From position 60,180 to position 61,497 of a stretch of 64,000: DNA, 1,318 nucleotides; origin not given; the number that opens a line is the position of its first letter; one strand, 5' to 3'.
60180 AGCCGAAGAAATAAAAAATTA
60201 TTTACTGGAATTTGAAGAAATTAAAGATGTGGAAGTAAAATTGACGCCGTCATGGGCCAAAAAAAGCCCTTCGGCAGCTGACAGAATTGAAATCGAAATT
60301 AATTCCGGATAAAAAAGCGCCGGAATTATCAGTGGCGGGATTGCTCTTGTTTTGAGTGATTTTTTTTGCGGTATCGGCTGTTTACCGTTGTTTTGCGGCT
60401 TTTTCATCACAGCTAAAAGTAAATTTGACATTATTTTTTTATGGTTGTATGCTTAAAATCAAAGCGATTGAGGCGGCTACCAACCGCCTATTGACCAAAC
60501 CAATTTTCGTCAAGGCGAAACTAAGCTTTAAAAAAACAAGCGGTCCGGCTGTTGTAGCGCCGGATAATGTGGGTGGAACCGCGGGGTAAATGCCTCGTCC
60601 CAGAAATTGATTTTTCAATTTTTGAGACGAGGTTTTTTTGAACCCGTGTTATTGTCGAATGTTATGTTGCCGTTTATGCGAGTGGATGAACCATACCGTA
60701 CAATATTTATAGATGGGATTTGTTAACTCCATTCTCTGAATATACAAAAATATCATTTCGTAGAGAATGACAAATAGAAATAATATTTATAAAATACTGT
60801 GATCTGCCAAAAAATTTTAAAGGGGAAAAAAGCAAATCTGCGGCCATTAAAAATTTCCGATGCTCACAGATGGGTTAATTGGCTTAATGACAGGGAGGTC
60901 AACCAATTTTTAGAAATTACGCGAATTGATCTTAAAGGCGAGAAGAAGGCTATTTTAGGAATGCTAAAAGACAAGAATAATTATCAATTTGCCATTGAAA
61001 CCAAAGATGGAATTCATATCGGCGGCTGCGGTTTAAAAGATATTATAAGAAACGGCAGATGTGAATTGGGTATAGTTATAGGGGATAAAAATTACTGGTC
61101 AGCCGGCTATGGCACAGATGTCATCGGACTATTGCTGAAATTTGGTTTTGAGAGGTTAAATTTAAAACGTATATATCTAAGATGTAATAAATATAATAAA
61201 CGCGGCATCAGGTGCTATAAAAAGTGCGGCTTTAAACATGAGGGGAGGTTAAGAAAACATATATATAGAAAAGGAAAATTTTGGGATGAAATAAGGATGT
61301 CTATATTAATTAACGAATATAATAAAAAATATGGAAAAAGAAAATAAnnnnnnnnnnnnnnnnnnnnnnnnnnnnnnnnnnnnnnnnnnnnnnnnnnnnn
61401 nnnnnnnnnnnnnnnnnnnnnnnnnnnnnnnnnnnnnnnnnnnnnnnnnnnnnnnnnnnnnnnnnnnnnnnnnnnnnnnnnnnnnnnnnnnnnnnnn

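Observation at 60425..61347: T-box leader with threonine specifier candidates whose first regulated gene is a GNAT acetyltransferase overlapping thrS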

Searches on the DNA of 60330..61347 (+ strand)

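Call 4: search_rna_families(source=window, start=60330, end=60850, threshold=evalue, max_evalue=10, show_alignments=5)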
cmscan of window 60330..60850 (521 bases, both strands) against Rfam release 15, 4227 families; matches with E-value up to 10: 8.
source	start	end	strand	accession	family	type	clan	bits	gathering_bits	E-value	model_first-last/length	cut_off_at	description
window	60458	60605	+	RF00230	T-box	Cis-reg; leader;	-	41.3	93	8.1e-08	1-219/219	no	T-box leader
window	60580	60650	+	RF04106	mir-1303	Gene; miRNA;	-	21.4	107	0.16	1-85/85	no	mir-1303 microRNA precursor family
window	60586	60638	+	RF03913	mir-992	Gene; miRNA;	-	16.4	79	2.5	7-80/86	no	mir-992 microRNA precursor family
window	60581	60647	+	RF03598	MIR6024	Gene; miRNA;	-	14.7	72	5.9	1-99/99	no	MIR6024 microRNA precursor family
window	60333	60415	-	RF01932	bxd_4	Gene; lncRNA;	-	12.8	40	9.7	1-106/106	no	Bithoraxoid conserved region 4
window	60493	60535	+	RF01933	bxd_5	Gene; lncRNA;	-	12.4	50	2.2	1-57/57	no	Bithoraxoid conserved region 5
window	60351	60401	+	RF00039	DicF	Gene; antisense;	-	12.1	48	9.1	1-52/52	no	DicF RNA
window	60391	60488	-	RF04321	tmRNA_permuted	Gene;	-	10.2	47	8.4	1-213/213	no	permuted transfer-messenger RNA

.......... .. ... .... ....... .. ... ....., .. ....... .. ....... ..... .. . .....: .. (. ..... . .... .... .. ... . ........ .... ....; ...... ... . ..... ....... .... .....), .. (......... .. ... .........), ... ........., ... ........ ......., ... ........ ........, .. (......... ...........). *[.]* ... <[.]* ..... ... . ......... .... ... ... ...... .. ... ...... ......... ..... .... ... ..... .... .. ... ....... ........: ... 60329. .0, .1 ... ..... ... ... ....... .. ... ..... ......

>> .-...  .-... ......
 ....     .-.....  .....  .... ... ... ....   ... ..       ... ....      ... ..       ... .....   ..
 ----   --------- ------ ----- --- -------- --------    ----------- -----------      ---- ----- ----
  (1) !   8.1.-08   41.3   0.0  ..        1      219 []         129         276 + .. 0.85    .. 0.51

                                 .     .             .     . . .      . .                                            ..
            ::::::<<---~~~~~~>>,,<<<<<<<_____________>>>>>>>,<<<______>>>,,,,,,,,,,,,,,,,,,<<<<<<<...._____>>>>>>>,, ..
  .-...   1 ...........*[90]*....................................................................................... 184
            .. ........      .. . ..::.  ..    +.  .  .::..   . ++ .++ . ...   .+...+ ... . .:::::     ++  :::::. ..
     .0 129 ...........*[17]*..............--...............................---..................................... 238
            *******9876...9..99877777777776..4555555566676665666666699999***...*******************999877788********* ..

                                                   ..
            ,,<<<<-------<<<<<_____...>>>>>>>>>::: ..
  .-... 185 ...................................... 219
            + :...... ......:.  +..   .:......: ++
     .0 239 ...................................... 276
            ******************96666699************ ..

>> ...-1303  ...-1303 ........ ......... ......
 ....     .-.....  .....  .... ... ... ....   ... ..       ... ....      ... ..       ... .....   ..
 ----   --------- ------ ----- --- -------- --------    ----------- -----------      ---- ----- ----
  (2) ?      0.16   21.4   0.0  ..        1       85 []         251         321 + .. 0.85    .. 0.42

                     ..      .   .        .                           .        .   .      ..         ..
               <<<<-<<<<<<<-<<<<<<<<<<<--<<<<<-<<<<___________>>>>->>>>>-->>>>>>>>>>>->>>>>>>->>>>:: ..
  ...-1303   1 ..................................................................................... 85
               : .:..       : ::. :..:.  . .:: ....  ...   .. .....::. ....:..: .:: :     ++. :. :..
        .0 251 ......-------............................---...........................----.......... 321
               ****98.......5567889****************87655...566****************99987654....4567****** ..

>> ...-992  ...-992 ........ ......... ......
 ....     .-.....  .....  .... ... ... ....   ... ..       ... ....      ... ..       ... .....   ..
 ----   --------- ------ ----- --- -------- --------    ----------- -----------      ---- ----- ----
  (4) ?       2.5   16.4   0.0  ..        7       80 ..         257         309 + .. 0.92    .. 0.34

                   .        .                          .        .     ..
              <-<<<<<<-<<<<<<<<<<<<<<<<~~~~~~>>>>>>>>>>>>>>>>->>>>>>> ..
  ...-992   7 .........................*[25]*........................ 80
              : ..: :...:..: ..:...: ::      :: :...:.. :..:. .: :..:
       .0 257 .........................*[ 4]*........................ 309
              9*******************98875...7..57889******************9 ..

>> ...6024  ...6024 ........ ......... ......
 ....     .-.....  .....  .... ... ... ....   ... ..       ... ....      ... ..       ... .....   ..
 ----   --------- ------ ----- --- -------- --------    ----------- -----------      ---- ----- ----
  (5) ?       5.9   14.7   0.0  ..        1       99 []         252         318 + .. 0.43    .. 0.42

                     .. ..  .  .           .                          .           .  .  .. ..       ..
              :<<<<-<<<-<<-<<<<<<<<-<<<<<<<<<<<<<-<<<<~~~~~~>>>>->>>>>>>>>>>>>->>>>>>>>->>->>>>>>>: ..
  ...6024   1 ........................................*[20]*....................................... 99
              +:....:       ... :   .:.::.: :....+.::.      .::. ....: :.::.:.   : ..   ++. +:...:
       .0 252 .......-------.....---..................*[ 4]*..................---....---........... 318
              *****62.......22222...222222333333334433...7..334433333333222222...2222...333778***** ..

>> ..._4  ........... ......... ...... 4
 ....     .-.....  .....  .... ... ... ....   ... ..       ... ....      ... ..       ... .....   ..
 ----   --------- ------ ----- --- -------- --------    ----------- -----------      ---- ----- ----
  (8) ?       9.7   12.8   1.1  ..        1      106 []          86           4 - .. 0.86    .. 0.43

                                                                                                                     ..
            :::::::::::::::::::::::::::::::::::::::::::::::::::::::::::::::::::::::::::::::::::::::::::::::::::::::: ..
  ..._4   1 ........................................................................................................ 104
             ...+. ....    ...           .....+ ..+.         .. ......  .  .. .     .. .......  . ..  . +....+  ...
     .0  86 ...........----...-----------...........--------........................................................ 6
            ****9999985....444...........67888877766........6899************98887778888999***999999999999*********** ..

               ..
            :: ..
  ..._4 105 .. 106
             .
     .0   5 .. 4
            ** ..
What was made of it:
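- On T-box leader (RF00230): About 90 model positions are replaced by 17 nt (call 4).
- Checked: Stem I is short: Rfam aligns 17 nt where the model has 90 (call 4).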

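Call 19: search_rna_families(sources=[L002, L004, L005], threshold=evalue, max_evalue=1, show_alignments=4)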
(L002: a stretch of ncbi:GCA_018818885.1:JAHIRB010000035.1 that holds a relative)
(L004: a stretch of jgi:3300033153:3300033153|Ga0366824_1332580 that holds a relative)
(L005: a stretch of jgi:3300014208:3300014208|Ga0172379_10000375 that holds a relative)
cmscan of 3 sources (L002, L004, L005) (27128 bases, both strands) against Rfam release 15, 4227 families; matches with E-value up to 1: 4.
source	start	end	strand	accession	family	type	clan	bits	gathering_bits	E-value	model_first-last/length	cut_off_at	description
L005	4989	5188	+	RF00230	T-box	Cis-reg; leader;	-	52.6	93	5.1e-09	1-219/219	no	T-box leader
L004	511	735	+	RF00230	T-box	Cis-reg; leader;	-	45.5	93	3.6e-07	1-219/219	no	T-box leader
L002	361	446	-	RF01844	SmY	Gene; snRNA; splicing;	-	22.4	39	0.59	1-80/80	no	SmY spliceosomal RNA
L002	5649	5813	+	RF00230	T-box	Cis-reg; leader;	-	22.2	93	0.34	1-219/219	no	T-box leader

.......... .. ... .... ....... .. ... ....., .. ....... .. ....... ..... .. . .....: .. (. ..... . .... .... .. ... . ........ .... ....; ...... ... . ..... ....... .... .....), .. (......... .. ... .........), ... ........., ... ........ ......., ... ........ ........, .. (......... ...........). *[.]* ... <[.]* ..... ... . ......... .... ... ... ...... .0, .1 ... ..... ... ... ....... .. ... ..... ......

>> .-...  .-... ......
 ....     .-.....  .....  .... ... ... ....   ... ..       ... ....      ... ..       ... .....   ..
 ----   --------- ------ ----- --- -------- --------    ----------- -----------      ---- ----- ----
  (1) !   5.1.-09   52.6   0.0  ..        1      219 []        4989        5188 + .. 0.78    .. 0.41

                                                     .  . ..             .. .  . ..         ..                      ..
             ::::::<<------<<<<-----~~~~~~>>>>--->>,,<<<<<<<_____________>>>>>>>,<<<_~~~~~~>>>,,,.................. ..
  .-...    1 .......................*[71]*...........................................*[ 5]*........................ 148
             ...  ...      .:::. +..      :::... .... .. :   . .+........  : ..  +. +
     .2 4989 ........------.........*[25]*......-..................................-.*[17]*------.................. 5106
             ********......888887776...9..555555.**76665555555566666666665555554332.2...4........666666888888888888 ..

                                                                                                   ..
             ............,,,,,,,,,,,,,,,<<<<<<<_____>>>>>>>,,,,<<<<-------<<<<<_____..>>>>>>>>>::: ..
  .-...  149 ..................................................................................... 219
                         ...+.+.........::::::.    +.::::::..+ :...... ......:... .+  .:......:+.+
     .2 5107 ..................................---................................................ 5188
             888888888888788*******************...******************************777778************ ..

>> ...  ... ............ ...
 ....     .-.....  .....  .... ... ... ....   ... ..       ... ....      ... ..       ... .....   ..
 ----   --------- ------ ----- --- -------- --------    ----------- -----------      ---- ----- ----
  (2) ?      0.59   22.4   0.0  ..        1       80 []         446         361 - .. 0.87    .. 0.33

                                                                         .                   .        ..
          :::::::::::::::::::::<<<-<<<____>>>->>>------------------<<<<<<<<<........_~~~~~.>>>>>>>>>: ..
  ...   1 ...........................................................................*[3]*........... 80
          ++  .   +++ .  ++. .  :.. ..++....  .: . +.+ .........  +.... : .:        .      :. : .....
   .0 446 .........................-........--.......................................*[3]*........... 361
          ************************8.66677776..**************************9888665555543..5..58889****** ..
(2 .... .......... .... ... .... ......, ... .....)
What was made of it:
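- On T-box leader (RF00230): Relatives score 22-53 bits (call 19).
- Relatives: sub-threshold T-box hits lie upstream of GNAT-thrS in L005 (52.6 bits), L004 (45.5) and L002 (22.2) (call 19).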

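Call 77: search_with_rna_model(model_id=R1, sources=[L156, L157, L158, L015, L119, L124], max_evalue=0.01, show_alignments=1)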
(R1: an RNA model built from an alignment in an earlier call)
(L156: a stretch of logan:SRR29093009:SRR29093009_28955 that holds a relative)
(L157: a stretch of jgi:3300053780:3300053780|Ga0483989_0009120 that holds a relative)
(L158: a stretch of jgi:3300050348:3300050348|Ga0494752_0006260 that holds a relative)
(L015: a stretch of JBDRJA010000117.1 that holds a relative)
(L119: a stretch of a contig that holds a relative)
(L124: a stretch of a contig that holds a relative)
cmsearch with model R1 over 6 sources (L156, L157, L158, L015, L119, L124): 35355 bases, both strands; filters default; matches with E-value up to 0.01: 4.
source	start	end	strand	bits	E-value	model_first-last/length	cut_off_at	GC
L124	6033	6181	-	95.6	4.1e-21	1-135/135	no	0.49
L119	936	1069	-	94.3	8.2e-21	1-135/135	no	0.52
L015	4983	5132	-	81.1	1e-17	1-135/135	no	0.45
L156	3689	3890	+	54.6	1.6e-11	1-135/135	no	0.5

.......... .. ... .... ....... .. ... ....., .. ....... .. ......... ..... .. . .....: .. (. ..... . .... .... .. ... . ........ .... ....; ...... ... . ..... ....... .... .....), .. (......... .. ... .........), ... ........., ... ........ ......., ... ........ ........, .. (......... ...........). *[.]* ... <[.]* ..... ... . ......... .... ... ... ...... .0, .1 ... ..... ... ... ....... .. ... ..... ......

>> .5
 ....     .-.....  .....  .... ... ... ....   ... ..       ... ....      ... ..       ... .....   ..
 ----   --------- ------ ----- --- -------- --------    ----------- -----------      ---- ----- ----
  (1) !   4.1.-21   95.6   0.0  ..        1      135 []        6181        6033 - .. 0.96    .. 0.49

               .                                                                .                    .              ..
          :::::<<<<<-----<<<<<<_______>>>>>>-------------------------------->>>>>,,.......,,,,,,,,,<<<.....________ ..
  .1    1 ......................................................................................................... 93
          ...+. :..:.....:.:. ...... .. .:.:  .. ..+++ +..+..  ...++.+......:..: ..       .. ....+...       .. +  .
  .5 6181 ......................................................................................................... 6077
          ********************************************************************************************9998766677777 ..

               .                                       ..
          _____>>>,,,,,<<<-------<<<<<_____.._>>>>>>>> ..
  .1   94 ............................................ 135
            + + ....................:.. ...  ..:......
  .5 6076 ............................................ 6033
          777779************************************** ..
